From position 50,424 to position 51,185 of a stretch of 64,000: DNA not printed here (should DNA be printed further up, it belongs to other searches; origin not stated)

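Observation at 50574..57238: Six-member family of small cupin-like paralogs clustered with DUF169/DUF1893 genes and repeat elements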

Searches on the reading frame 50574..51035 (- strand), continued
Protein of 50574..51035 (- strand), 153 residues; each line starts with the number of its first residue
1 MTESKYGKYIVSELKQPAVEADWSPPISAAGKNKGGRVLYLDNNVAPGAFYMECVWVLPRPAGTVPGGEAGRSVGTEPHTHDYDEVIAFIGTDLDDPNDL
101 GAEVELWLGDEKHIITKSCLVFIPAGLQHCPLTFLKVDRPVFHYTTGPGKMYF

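Call 28: find_related_loci(query=A2, collection=genome_contigs, flank=10000)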
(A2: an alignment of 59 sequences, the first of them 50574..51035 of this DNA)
Query A2 (153 aa) in genome_contigs; peptide patterns used: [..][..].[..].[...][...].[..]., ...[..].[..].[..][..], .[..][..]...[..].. (x = any residue, [..] = any of these).
598 stretches matched a pattern (row limit reached: there are more); 510 encode a relative of the query (tblastn E <= 1e-3); the best 80 are kept; 80 distinct loci.
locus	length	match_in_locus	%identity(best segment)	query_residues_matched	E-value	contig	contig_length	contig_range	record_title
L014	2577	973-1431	94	1-153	2e-101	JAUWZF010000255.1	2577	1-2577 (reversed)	MAG: Dehalococcoidales bacterium isolate CSMAG_2729 CSMAG_2729_k141_401283_length_2577_cov_6.4064, whole genome shotgun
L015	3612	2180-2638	87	1-153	8e-94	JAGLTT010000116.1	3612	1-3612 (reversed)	MAG: Dehalococcoidales bacterium isolate RS_11_13 ZL20.bin.13.fa_116, whole genome shotgun sequence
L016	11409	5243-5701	87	1-153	5e-91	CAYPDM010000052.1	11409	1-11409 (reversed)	MAG TPA_asm: uncultured Dehalococcoidaceae bacterium isolate binchicken_co89_632 genome assembly, contig: NODE_11314_len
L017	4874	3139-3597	88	1-153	1e-90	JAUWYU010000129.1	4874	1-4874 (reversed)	MAG: Dehalococcoidia bacterium isolate CSMAG_2718 CSMAG_2718_k141_225724_length_4874_cov_11.0598, whole genome shotgun s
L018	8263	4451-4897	85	5-153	5e-87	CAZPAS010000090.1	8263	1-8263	MAG TPA_asm: uncultured Dehalococcoidaceae bacterium isolate SRP214966_co2_178 genome assembly, contig: NODE_15970_lengt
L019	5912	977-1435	75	1-153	2e-79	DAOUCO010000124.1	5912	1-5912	MAG TPA_asm: Dehalococcoidales bacterium isolate H81_827 687785, whole genome shotgun sequence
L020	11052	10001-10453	78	1-153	7e-79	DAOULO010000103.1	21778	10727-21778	MAG TPA_asm: Dehalococcoidales bacterium isolate W31_45 k127_931725, whole genome shotgun sequence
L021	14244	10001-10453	76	1-153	5e-77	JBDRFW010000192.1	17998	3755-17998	MAG: Chloroflexota bacterium isolate MEGAHIT-group-1.392 k141_7681563, whole genome shotgun sequence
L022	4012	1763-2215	76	1-153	5e-77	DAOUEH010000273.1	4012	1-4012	MAG TPA_asm: Dehalococcoidales bacterium isolate N5_259 k139_895506, whole genome shotgun sequence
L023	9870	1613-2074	79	1-153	1e-76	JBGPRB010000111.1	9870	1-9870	MAG: Dehalococcoidia bacterium isolate OBJ1_062018_150_19 k141_164626_length_9870_cov_17.9997, whole genome shotgun sequ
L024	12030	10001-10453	76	1-153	2e-76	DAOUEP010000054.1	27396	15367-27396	MAG TPA_asm: Dehalococcoidales bacterium isolate N6_293 k139_694923, whole genome shotgun sequence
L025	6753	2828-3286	74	1-153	3e-76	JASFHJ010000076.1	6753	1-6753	MAG: Dehalococcoidia bacterium isolate D0608M20metaG_Bin_430 D0608M20metaG_FD_scaffold_857_c1, whole genome shotgun sequ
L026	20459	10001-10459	73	1-153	2e-74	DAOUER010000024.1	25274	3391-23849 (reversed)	MAG TPA_asm: Dehalococcoidales bacterium isolate N6_303 k139_1240816, whole genome shotgun sequence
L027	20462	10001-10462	71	1-153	4e-74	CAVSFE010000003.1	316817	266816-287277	MAG: uncultured Chloroflexia bacterium isolate MFD04408.bin.1.182 genome assembly, contig: contig_26230, whole genome sh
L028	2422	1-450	73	4-153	6e-75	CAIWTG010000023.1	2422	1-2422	MAG: uncultured Chloroflexi bacterium isolate F14_bin-0218 genome assembly, contig: bin-0218:023/273, whole genome shotg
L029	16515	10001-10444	71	1-153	1e-72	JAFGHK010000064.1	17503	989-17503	MAG: Dehalococcoidales bacterium isolate Zod_Metabat.1454 k87_8124805, whole genome shotgun sequence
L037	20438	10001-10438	59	1-153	7e-56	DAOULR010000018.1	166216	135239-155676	MAG TPA_asm: Dehalococcoidales bacterium isolate W31_48 k127_44957, whole genome shotgun sequence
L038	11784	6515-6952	57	1-153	9e-56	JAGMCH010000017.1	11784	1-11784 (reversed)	MAG: Dehalococcoidales bacterium isolate RS_16_7 ZL425.bin.7.fa_17, whole genome shotgun sequence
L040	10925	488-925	57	1-153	8e-54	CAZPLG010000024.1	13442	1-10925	MAG TPA_asm: uncultured Dehalococcoidales bacterium isolate SRP214966_co4_361 genome assembly, contig: NODE_4480_length_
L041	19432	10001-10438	54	1-153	8e-53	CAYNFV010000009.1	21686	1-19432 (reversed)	MAG TPA_asm: uncultured Dehalococcoidales bacterium isolate binchicken_co89_434 genome assembly, contig: NODE_4124_lengt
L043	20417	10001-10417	50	1-153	2e-47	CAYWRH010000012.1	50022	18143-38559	MAG TPA_asm: uncultured Desulfatiglans sp. isolate SRP167436_co1_198 genome assembly, contig: NODE_841_length_50022_cov_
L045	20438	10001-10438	54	1-153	3e-47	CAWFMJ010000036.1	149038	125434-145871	MAG: uncultured delta proteobacterium isolate MFD02138.bin.2.69 genome assembly, contig: contig_33255, whole genome shot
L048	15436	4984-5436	48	1-153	3e-46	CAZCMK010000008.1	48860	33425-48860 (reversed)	MAG TPA_asm: uncultured Dehalococcoidales bacterium isolate binchicken_co100_421 genome assembly, contig: NODE_972_lengt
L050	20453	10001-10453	48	1-153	4e-46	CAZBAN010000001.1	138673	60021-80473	MAG TPA_asm: uncultured Dehalococcoidales bacterium isolate binchicken_co89_590 genome assembly, contig: NODE_61_length_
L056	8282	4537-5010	46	1-152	5e-45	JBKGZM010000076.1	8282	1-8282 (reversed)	MAG: Dehalococcoidia bacterium isolate C5M10_15 NODE_3991_length_8282_cov_11.439285, whole genome shotgun sequence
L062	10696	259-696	54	1-153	2e-51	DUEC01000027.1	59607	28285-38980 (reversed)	MAG TPA_asm: Dehalococcoidia bacterium isolate A328 Contig27, whole genome shotgun sequence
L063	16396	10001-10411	48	3-152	2e-43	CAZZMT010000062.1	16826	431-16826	MAG TPA_asm: uncultured Candidatus Bathyarchaeia archaeon isolate binchicken_co25_93 genome assembly, contig: k141_15949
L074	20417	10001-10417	49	3-152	2e-42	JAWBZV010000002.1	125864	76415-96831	MAG: Candidatus Bathyarchaeia archaeon isolate JZ-1_201901_bins_74 JZ-1_201901_bins_74_scaffold_2, whole genome shotgun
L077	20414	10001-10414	46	1-152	3e-42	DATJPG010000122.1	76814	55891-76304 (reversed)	MAG TPA_asm: Acidobacteriota bacterium isolate SMAG_U14907 k141_3770868, whole genome shotgun sequence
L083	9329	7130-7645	43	1-152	3e-41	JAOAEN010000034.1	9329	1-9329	MAG: Dehalococcoidales bacterium isolate SKW260 NODE_34_length_9329_cov_1.381390, whole genome shotgun sequence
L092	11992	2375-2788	46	8-152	1e-40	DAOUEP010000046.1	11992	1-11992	MAG TPA_asm: Dehalococcoidales bacterium isolate N6_293 k139_987210, whole genome shotgun sequence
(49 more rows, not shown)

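Call 32: predict_structure(alignment_id=A2)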
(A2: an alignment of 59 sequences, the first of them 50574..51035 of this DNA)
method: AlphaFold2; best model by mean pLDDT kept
length: 153 residues; sequences in the alignment: 59
mean_pLDDT: 86.8   pTM: 0.81
mean pLDDT of the five models: 86.8, 75.1, 70.9, 70.3, 69.3
residues with pLDDT >= 90: 89; 70-90: 43; 50-70: 20; < 50: 1
segments of 3 or more residues with pLDDT < 50: none
pLDDT, mean of each block of 10 residues (from residue 1): 82 89 82 89 89 90 57 75 95 97 96 98 96 91 87 51
secondary structure, 60 per line:
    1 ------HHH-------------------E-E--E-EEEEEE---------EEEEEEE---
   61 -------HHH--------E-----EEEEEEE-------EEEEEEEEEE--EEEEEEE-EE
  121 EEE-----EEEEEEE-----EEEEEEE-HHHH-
elements in order: E36-41 E51-57 E85-91 E99-108 E111-117 E119-123 E129-135 E141-147 H149-152

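Call 34: predict_structure(alignment_id=A3)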
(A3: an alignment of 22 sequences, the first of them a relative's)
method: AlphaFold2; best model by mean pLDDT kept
length: 291 residues; sequences in the alignment: 22
mean_pLDDT: 92.2   pTM: 0.90
mean pLDDT of the five models: 92.2, 92.0, 90.9, 90.1, 89.4
residues with pLDDT >= 90: 238; 70-90: 39; 50-70: 10; < 50: 4
segments of 3 or more residues with pLDDT < 50: none
pLDDT, mean of each block of 10 residues (from residue 1): 82 92 92 96 96 91 91 97 97 94 97 93 97 87 60 94 90 96 95 97 94 95 96 98 97 97 97 97 74 37
secondary structure, 60 per line:
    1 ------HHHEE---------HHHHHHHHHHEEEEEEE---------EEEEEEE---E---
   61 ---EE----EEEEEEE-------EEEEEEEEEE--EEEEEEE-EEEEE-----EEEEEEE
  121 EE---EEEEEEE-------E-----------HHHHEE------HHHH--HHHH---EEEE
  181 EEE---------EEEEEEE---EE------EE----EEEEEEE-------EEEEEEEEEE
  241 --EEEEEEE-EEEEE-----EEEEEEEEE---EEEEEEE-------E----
elements in order: H21-30 E31-37 E47-53 E70-76 E84-93 E96-102 E104-108 E114-122 E126-132 H152-155 H164-167 H170-173 E177-183 E193-199 E217-223 E231-240 E243-249 E251-255 E261-269 E273-279

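Call 35: fold_search(model_id=the predicted structure, library=pdb)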
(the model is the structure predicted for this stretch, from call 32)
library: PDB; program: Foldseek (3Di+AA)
matches with E <= 10: 1558; with E <= 0.001: 120
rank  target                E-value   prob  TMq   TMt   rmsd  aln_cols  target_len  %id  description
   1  7eqk_A                3.1e-06  1.00  0.49  0.60   8.0       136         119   18  Structural and mechanistic studies of a novel non-heme iron epimerase/lyase and its utilization in chemoselective synt (released 2022-03-16)
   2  6j4b                  3.3e-06  1.00  0.48  0.58   7.9       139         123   22  Crystal structure of MarH, an epimerase for biosynthesis of Maremycins in Streptomyces, under 400 mM Zinc acetate (released 2020-01-15)
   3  6j4d                  4.5e-06  1.00  0.46  0.55   8.0       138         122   23  Crystal structure of MarH, an epimerase for biosynthesis of Maremycins in Streptomyces, under pH 4.7, without Zn (released 2020-01-15)
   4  7eqk_B                2.1e-05  1.00  0.47  0.58   8.1       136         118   18  Structural and mechanistic studies of a novel non-heme iron epimerase/lyase and its utilization in chemoselective synt (released 2022-03-16)
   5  7euz_B                3.1e-05  1.00  0.45  0.57   7.9       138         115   18  Structural and mechanistic studies of a novel non-heme iron epimerase/lyase and its utilization in chemoselective synt (released 2022-03-16)
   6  5fpz                  3.4e-05  1.00  0.43  0.55   4.6       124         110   16  The structure of KdgF from Yersinia enterocolitica with malonate bound in the active site. (released 2016-05-04)
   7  8hjz_A                3.4e-05  1.00  0.47  0.58   8.5       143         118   11  Crystal structure of a cupin protein (tm1459, H52A/H58Q mutant) in copper (Cu) substituted form (released 2023-06-14)
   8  1v70                  3.6e-05  1.00  0.45  0.60   4.3       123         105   15  Crystal Structure of probable antibiotics synthesis protein from Thermus thermophilus HB8 (released 2004-12-14)
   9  9bwi_A                3.6e-05  1.00  0.41  0.50   6.7       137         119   14  Crystal structure of cellulose oxidative enzyme in acidic pH with glycerol (released 2024-12-11)
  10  9bwi_B                3.8e-05  1.00  0.40  0.50   7.3       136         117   15  Crystal structure of cellulose oxidative enzyme in acidic pH with glycerol (released 2024-12-11)
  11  8hjy_A                4.0e-05  1.00  0.47  0.58   8.5       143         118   12  Crystal structure of a cupin protein (tm1459, H52A/H58E/F104W mutant) in copper (Cu) substituted form (released 2023-06-14)
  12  7eup_B                4.2e-05  1.00  0.46  0.58   7.3       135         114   18  Structural and mechanistic studies of a novel non-heme iron epimerase/lyase and its utilization in chemoselective synt (released 2022-03-16)
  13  9jew_B                5.6e-05  1.00  0.49  0.63   6.5       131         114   13  Crystal structure of a cupin protein (tm1459, C106V mutant) in iron (Fe) substituted form (released 2025-05-07)
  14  2pfw_A                5.6e-05  1.00  0.41  0.53   8.1       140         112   11  CRYSTAL STRUCTURE OF A RMLC-LIKE CUPIN (SFRI_3105) FROM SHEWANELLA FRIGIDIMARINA NCIMB 400 AT 1.90 A RESOLUTION (released 2007-04-17)
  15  9bwf_B                5.9e-05  1.00  0.39  0.48   7.3       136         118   15  Crystal structure of cellulose oxidative enzyme without ligand (released 2024-12-04)
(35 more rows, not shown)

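Call 36: search_protein_families(library=pfam, proteins=[L092:10292-11074:-, L041:10453-11838:-, L041:1196-2521:+, L037:14522-15598:+, L040:7447-8214:-, L018:1569-2369:+, L029:10488-11309:-, L029:5007-5921:+, L021:8391-8900:+, L038:313-1953:+], max_evalue=0.001)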
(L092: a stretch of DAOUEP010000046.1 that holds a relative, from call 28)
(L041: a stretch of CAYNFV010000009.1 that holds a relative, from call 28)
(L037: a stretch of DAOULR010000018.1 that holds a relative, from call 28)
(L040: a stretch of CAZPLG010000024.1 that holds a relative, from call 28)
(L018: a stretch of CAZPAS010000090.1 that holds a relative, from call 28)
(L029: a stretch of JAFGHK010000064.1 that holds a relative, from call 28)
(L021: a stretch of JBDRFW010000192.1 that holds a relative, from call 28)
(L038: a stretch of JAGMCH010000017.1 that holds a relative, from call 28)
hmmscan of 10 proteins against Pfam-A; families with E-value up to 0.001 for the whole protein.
L092:10292-11074:- (260 aa): 5 families
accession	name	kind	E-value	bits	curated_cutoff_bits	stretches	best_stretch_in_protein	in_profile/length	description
PF13561.12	adh_short_C2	-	8.1e-70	235.5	27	1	12-254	1-235/236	Enoyl-(Acyl carrier protein) reductase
PF00106.31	adh_short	-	1e-59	201.7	26.6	1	6-200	1-192/195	short chain dehydrogenase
PF08659.16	KR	-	1.9e-09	38.1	22.6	1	7-162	2-154/180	KR domain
PF23441.1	SDR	-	9.5e-07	28.9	27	1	7-253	9-254/258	SDR-like rossmann domain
PF02737.24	3HCDH_N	-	0.00063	20.1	22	0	17-57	10-50/180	3-hydroxyacyl-CoA dehydrogenase, NAD binding domain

L041:10453-11838:- (461 aa): 1 family
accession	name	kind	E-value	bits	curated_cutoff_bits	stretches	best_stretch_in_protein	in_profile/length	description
PF01554.23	MatE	-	5.1e-46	156.7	24.9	2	27-187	1-160/161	MatE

L041:1196-2521:+ (441 aa): 1 family
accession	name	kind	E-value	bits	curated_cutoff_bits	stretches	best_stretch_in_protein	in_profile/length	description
PF01208.23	URO-D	-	2.4e-27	96.3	23.9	1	237-438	141-346/346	Uroporphyrinogen decarboxylase (URO-D)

L037:14522-15598:+ (358 aa): 1 family
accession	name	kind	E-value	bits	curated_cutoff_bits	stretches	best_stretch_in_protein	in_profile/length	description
PF00248.27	Aldo_ket_red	-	5.4e-21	75.3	24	1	4-255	2-276/291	Aldo/keto reductase family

L040:7447-8214:- (255 aa): 1 family
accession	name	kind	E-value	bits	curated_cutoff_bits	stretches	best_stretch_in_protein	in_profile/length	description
PF02596.20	DUF169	-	5.3e-51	173.9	27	1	12-217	3-207/209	Uncharacterised ArCR, COG2043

L018:1569-2369:+ (266 aa): 5 families
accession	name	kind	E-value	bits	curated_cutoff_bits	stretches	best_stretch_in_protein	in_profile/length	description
PF08241.18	Methyltransf_11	-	9.3e-15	55.5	21.2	1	55-151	2-95/95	Methyltransferase domain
PF13649.12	Methyltransf_25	-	5.1e-14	53.2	27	1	55-147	3-97/97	Methyltransferase domain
PF08242.18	Methyltransf_12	-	2.9e-10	41.2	30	1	54-149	1-98/98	Methyltransferase domain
PF13847.12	Methyltransf_31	-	5.2e-10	39.6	27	1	63-155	17-113/145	Methyltransferase domain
PF01209.24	Ubie_methyltran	-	7.2e-07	29.2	20.1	1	46-154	44-154/233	ubiE/COQ5 methyltransferase family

L029:10488-11309:- (273 aa): 1 family
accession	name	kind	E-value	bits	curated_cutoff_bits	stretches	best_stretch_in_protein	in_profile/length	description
PF02633.19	Creatininase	-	3.3e-50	171.2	31.3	1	12-264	2-236/238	Creatinine amidohydrolase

L029:5007-5921:+ (304 aa): 1 family
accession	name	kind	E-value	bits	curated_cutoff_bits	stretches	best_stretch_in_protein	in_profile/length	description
PF04015.17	DUF362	-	3.6e-34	119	24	1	33-242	1-199/200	Domain of unknown function (DUF362)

L021:8391-8900:+ (169 aa): 0 families

L038:313-1953:+ (546 aa): 1 family
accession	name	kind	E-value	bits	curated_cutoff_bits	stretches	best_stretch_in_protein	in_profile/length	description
PF00496.27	SBP_bac_5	-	1.7e-71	241.8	32.4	1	95-425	2-328/368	Bacterial extracellular solute-binding proteins, family 5 Middle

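Call 38: search_protein_families(library=pfam, proteins=[L050:14643-16031:-, L050:16034-17290:-, L050:13354-14415:+, L037:11882-12355:-, L037:16905-17303:-, L037:17996-19207:-, L062:7351-8520:+, L050:4628-5770:+, L048:14950-15429:-, L062:8517-9938:+], max_evalue=0.001)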
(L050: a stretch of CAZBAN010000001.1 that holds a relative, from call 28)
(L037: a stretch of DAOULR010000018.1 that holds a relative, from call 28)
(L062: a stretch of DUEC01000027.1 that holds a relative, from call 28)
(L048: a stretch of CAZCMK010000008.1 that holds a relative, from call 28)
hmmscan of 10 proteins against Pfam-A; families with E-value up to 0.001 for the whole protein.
L050:14643-16031:- (462 aa): 2 families
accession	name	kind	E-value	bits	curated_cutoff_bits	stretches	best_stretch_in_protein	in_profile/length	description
PF03972.19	MmgE_PrpD_N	-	3.5e-57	193.9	32.1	1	7-240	3-232/244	MmgE/PrpD N-terminal domain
PF19305.4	MmgE_PrpD_C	-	1.4e-37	129.6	32.1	1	274-432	1-158/173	MmgE/PrpD C-terminal domain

L050:16034-17290:- (418 aa): 1 family
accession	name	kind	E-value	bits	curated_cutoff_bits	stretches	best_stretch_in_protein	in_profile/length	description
PF02515.22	CoA_transf_3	-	3.3e-107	359.2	23.3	1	7-388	1-366/366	CoA-transferase family III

L050:13354-14415:+ (353 aa): 1 family
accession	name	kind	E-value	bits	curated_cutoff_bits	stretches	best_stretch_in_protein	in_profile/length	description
PF00378.25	ECH_1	-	2.3e-14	53.8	27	1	107-247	69-215/251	Enoyl-CoA hydratase/isomerase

L037:11882-12355:- (157 aa): 5 families
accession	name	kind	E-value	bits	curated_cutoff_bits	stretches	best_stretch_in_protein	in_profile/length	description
PF01047.28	MarR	-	2.5e-10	40.5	24.6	1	46-103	1-58/59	MarR family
PF12802.13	MarR_2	-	5.8e-07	30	27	1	45-102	2-60/61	MarR family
PF13463.12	HTH_27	-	9.8e-06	26.2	22.2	1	47-112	2-68/68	Winged helix DNA-binding domain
PF14394.12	DUF4423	-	0.00016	22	30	1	47-109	20-84/165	Domain of unknown function (DUF4423)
PF22381.2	Staph_reg_Sar_Rot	-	0.00021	21.8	27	1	50-117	16-83/85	Transcriptional regulator SarA/Rot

L037:16905-17303:- (132 aa): 1 family
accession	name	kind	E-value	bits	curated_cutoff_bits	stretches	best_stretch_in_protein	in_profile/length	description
PF02579.22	Nitro_FeMo-Co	-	6.8e-18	65.2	26.3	1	10-120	2-93/94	Dinitrogenase iron-molybdenum cofactor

L037:17996-19207:- (403 aa): 4 families
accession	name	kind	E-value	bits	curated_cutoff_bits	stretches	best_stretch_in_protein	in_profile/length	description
PF19583.5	ODP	-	4.9e-29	102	27.2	1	44-232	3-194/194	ODP family beta lactamase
PF00753.33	Lactamase_B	-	2e-16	61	22.7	1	42-231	4-196/196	Metallo-beta-lactamase superfamily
PF00258.30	Flavodoxin_1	-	2.1e-06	28.4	25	1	261-385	3-138/143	Flavodoxin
PF12706.13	Lactamase_B_2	-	7.6e-06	26.1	27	1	57-159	4-116/200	Beta-lactamase superfamily domain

L062:7351-8520:+ (389 aa): 1 family
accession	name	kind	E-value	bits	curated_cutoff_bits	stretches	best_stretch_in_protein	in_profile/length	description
PF06050.19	HGD-D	-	8.4e-65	220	28.4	1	40-383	3-341/342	2-hydroxyglutaryl-CoA dehydratase, D-component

L050:4628-5770:+ (380 aa): 2 families
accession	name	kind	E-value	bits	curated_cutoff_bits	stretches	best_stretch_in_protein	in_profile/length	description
PF13378.12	MR_MLE_C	-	4.9e-46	157.6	29.4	1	136-364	3-218/219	Enolase C-terminal domain-like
PF02746.21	MR_MLE_N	-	3.2e-12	47.1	22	1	26-117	28-117/117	Mandelate racemase / muconate lactonizing enzyme, N-terminal domain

L048:14950-15429:- (159 aa): 1 family
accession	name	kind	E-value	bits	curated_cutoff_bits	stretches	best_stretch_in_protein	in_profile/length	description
PF02515.22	CoA_transf_3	-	1.6e-10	41.1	23.3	1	33-136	262-366/366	CoA-transferase family III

L062:8517-9938:+ (473 aa): 1 family
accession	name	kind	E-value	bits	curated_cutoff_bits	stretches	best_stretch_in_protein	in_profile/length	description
PF06050.19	HGD-D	-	4.1e-25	89.5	28.4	1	135-468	25-342/342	2-hydroxyglutaryl-CoA dehydratase, D-component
